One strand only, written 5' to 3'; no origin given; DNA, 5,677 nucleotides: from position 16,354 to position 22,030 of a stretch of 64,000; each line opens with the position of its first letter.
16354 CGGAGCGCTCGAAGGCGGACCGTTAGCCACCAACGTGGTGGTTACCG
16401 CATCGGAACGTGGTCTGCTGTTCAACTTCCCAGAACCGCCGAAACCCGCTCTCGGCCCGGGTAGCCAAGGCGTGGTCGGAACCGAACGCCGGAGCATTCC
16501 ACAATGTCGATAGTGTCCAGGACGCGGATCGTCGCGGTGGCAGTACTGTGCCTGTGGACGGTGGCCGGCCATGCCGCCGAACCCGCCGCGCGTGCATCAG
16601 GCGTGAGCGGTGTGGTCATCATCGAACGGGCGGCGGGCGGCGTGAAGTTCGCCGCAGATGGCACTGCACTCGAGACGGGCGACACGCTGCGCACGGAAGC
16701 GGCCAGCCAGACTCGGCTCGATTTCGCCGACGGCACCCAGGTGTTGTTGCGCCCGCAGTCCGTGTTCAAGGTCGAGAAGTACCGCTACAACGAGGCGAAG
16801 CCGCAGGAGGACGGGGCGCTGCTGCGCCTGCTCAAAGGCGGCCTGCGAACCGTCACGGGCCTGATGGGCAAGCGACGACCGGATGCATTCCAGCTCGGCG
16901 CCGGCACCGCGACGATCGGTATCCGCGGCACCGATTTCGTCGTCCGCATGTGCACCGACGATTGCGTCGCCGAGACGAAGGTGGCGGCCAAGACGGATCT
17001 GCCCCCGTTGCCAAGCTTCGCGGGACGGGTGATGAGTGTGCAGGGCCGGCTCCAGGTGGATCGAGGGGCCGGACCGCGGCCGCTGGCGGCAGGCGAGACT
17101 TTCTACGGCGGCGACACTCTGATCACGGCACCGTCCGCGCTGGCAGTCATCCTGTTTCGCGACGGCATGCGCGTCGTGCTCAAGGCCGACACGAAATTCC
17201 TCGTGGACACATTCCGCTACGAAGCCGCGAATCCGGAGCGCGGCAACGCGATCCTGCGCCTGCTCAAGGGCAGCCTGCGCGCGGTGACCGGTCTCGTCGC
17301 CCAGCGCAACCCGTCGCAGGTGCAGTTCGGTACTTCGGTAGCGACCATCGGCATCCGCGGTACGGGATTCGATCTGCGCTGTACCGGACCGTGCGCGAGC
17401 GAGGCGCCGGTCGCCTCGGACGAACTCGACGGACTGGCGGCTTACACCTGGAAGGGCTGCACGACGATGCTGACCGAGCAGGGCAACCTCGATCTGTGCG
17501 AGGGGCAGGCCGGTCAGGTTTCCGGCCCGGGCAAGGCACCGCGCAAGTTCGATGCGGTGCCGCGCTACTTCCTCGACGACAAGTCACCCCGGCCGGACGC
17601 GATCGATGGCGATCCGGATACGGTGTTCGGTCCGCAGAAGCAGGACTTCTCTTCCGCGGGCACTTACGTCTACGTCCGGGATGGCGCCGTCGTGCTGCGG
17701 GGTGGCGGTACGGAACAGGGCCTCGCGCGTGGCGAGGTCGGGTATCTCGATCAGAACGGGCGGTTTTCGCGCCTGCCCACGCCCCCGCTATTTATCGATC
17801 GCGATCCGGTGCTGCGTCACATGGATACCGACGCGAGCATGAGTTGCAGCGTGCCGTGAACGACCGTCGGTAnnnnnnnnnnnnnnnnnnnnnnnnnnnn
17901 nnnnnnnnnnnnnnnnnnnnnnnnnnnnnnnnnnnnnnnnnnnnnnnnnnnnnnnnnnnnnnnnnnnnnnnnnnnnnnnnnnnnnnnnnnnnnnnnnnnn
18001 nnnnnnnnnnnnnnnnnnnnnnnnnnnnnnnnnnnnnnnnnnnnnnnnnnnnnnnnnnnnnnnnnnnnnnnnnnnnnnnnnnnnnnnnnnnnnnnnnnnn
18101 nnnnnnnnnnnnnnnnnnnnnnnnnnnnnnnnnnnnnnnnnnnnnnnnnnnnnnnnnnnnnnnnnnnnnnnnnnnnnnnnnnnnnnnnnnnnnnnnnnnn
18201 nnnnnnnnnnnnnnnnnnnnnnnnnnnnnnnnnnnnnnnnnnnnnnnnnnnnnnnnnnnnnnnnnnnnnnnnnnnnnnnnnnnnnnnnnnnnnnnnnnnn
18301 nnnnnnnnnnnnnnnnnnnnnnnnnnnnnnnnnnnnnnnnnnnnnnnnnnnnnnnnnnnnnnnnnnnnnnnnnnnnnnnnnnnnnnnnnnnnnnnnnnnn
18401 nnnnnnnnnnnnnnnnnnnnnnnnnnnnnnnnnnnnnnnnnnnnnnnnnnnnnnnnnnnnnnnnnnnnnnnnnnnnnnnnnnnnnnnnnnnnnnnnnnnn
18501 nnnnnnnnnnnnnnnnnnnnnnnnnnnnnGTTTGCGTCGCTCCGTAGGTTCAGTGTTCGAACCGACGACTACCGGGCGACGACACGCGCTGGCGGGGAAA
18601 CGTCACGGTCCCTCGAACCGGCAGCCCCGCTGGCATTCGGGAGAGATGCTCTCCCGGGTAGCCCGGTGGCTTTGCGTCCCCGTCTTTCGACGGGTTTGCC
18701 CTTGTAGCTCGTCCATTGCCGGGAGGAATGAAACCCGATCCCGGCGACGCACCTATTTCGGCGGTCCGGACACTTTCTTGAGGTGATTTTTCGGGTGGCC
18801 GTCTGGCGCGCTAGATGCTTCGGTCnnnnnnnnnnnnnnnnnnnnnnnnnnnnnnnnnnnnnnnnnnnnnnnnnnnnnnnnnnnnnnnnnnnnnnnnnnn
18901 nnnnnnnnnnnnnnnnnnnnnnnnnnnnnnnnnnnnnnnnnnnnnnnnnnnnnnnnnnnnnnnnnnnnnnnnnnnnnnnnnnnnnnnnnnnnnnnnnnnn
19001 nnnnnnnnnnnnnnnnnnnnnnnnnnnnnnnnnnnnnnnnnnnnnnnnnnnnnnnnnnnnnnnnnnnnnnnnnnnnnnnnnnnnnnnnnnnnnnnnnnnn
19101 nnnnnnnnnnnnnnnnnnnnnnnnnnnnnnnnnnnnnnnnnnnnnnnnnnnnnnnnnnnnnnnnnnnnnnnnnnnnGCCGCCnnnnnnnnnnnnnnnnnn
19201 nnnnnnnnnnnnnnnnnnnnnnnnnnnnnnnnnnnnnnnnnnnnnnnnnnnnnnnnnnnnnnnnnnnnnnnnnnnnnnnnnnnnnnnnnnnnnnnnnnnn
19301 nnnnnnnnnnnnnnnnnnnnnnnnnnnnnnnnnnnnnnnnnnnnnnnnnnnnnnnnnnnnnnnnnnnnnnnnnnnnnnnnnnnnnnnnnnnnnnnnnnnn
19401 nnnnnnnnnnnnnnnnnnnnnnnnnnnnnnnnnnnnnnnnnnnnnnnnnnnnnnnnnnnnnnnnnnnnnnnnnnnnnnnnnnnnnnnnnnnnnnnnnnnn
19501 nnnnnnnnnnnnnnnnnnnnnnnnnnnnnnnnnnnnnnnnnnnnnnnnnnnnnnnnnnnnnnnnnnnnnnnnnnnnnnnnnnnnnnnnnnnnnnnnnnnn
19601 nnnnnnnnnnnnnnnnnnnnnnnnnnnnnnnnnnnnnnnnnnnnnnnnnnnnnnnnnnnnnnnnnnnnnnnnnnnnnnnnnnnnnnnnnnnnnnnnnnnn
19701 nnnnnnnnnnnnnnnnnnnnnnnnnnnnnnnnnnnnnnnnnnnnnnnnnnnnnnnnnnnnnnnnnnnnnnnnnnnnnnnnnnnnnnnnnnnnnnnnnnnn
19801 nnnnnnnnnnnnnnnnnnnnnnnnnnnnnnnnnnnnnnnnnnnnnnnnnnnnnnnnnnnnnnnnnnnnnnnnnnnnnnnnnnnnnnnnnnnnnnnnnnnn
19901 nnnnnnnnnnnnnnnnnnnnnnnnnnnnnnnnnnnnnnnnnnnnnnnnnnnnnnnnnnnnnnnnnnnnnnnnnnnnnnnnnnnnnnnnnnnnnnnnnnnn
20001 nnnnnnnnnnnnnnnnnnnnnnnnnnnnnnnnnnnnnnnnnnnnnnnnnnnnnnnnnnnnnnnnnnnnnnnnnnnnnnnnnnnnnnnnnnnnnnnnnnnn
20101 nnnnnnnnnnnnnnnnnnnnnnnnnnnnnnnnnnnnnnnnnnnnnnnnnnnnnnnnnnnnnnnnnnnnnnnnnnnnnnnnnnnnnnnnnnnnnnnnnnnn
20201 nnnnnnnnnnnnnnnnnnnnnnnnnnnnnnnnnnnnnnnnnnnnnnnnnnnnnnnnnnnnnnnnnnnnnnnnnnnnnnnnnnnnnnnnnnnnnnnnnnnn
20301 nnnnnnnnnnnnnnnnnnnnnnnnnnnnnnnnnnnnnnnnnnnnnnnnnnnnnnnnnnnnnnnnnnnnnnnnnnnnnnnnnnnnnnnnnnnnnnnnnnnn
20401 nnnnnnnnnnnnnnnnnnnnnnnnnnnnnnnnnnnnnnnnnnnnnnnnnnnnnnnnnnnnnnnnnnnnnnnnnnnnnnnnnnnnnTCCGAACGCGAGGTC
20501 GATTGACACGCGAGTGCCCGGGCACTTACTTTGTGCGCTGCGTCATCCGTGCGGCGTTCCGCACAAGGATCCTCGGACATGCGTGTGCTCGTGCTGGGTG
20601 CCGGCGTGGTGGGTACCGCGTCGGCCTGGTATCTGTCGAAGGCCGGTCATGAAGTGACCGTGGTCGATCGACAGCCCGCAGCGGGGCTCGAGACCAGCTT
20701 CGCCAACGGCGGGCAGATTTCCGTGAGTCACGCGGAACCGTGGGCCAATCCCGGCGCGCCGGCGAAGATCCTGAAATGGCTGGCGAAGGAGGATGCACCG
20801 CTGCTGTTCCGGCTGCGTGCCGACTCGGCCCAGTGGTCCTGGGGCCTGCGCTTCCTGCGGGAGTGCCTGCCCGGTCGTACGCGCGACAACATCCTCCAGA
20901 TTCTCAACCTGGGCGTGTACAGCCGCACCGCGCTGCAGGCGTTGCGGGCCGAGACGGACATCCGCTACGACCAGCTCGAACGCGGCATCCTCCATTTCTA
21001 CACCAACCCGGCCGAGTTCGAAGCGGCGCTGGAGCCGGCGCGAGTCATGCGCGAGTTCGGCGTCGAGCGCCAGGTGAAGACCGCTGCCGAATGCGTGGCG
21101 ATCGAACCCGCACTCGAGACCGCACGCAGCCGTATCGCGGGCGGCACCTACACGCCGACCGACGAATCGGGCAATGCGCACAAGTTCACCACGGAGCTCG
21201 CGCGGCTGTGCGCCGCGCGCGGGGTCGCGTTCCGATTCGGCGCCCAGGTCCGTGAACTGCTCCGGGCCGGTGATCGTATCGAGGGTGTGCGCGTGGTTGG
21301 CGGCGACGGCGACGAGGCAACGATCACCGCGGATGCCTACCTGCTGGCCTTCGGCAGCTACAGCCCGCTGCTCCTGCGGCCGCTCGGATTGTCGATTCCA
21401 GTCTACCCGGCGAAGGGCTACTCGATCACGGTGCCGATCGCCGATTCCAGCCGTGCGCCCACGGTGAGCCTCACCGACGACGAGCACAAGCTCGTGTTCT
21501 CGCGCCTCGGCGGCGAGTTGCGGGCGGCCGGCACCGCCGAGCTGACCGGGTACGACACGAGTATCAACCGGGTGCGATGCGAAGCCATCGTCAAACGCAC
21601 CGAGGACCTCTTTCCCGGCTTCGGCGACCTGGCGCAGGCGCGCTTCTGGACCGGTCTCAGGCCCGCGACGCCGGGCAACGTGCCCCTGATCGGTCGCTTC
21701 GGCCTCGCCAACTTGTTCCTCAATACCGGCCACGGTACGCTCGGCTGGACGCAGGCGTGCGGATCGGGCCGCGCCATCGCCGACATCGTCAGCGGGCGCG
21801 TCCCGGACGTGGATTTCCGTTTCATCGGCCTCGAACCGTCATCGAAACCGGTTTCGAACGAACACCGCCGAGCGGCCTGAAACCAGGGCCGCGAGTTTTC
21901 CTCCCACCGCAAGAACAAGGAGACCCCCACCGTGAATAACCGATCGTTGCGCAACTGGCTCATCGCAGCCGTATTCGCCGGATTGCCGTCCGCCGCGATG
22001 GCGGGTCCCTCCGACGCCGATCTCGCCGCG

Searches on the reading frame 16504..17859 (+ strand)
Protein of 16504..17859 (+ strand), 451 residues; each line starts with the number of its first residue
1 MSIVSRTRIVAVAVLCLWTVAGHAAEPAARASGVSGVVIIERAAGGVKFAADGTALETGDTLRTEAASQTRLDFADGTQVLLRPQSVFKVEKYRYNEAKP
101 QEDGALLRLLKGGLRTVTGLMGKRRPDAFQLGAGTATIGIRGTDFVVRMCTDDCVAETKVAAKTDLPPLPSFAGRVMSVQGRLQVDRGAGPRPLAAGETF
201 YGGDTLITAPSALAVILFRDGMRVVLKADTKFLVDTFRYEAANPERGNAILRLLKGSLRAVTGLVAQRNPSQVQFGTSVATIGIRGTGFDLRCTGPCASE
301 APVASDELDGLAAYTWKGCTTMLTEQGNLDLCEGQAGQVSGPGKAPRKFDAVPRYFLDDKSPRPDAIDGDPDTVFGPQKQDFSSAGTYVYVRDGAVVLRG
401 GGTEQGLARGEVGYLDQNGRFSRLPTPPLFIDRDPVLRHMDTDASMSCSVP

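Call 4: search_protein_families(library=pfam, proteins=[window:16504-17859:+], max_evalue=0.01)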
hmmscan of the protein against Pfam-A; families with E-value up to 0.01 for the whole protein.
window:16504-17859:+ (451 aa): 1 family
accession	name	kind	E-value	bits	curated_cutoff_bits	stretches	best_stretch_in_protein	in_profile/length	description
PF04773.18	FecR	-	7.1e-21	74.9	24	2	60-154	1-85/97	FecR protein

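Call 14: find_encoding_contigs(protein=window:16504-17859:+, flank=10000, max_places=10)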
Protein window:16504-17859:+ (451 aa): no gene with exactly this product is on record in the collection.

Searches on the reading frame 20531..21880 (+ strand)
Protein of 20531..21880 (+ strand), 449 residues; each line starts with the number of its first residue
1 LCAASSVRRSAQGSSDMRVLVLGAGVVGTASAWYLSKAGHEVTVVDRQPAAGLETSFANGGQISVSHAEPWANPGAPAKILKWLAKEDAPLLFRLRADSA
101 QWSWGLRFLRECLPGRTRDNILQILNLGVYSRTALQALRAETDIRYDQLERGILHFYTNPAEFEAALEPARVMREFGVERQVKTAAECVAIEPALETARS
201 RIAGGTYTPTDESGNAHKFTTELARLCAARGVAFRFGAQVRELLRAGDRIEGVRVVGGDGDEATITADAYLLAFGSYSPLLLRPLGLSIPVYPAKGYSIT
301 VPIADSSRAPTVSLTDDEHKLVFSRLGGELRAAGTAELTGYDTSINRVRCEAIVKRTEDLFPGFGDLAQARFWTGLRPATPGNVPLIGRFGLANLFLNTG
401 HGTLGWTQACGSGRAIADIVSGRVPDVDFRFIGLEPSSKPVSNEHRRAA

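Call 4: search_protein_families(library=pfam, proteins=[window:20531-21880:+], max_evalue=0.01)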
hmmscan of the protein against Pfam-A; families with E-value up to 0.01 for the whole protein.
window:20531-21880:+ (449 aa): 14 families
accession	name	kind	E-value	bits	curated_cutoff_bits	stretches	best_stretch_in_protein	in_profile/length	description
PF01266.30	DAO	-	4.6e-69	234.1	27.9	1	18-418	1-352/353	FAD dependent oxidoreductase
PF07992.20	Pyr_redox_2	-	1.1e-09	38.6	26.1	1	8-50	134-176/291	Pyridine nucleotide-disulphide oxidoreductase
PF00890.30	FAD_binding_2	-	2.4e-08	34.1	20.4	1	19-278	2-205/414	FAD binding domain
PF00070.33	Pyr_redox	-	9.1e-07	29.7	22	1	18-50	1-33/82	Pyridine nucleotide-disulphide oxidoreductase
PF02558.23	ApbA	-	1.2e-06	28.6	22.2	1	19-71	1-58/150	Ketopantoate reductase PanE/ApbA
PF13450.12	NAD_binding_8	-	1.4e-06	28.9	21.9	1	21-56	1-36/68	NAD(P)-binding Rossmann-like domain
PF01494.25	FAD_binding_3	-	1.8e-06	27.9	22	1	17-49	2-34/349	FAD binding domain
PF01262.27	AlaDh_PNT_C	-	9.9e-06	25.6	23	1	13-60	25-72/214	Alanine dehydrogenase/PNT, C-terminal domain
PF12831.13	FAD_oxidored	-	9.3e-05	22.3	27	0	19-88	2-72/416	FAD dependent oxidoreductase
PF03486.20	HI0933_like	-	0.00012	22.1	50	1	18-68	2-52/244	HI0933-like protein Rossmann domain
PF01593.30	Amino_oxidase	-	0.00021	21.1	19.8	0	223-274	210-254/443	Flavin containing amine oxidoreductase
PF03721.20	UDPG_MGDP_dh_N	-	0.00077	19.5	27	1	17-48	1-32/187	UDP-glucose/GDP-mannose dehydrogenase family, NAD binding domain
PF02737.24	3HCDH_N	-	0.002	18.5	22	1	19-51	2-34/180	3-hydroxyacyl-CoA dehydrogenase, NAD binding domain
PF03435.24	Sacchrp_dh_NADP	-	0.0048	17.7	25.1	0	19-51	1-35/129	Saccharopine dehydrogenase NADP binding domain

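Call 15: find_encoding_contigs(protein=window:20531-21880:+, flank=10000, max_places=10)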
Protein window:20531-21880:+ (449 aa): no gene with exactly this product is on record in the collection.

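Call 42: find_encoding_contigs(protein=window:20576-21880:+, flank=10000, max_places=10)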
Protein window:20576-21880:+ (434 aa): no gene with exactly this product is on record in the collection.
